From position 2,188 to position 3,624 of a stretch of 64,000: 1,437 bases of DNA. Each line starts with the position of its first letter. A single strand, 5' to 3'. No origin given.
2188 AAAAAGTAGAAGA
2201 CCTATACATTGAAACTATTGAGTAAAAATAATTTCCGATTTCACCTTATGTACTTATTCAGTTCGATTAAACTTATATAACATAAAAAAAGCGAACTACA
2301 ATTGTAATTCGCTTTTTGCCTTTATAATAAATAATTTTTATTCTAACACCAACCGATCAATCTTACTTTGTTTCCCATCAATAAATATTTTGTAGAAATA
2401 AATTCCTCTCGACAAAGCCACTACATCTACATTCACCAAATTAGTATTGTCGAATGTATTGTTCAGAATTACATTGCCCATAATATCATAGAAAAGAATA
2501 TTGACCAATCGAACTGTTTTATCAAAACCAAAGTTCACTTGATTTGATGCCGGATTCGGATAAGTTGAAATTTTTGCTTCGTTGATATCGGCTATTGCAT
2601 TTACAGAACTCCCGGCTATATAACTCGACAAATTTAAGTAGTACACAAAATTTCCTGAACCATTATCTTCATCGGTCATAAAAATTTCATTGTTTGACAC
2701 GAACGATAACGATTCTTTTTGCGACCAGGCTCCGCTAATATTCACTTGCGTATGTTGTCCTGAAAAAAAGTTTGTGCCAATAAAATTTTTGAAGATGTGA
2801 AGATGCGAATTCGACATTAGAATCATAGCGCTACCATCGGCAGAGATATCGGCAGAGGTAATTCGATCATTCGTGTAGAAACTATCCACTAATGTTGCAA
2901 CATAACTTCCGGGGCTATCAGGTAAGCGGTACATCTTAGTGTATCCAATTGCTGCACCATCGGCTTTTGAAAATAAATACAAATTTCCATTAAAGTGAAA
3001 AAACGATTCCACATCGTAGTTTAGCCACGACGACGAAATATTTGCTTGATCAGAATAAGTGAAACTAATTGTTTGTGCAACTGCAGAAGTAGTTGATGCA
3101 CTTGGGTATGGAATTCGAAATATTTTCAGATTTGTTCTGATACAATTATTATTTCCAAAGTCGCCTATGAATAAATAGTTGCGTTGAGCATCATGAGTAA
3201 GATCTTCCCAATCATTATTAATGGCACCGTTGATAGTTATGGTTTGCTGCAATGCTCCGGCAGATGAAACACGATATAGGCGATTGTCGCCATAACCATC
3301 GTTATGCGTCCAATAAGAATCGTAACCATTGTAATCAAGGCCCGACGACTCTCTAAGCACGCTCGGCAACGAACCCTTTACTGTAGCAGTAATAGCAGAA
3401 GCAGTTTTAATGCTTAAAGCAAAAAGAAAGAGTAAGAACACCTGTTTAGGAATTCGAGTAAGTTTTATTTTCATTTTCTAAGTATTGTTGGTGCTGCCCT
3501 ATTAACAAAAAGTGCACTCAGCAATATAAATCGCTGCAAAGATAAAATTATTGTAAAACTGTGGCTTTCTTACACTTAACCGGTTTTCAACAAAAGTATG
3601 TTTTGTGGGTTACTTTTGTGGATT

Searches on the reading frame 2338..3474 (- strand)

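Call 63: search_protein_families(library=pfam, proteins=[window:2338-3474:-], max_evalue=0.00001)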
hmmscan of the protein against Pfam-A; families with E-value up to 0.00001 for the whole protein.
window:2338-3474:- (378 aa): 1 family
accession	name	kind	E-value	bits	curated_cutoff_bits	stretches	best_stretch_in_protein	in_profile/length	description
PF18962.6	Por_Secre_tail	-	4.7e-11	43.3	27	1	305-370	2-69/75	Secretion system C-terminal sorting domain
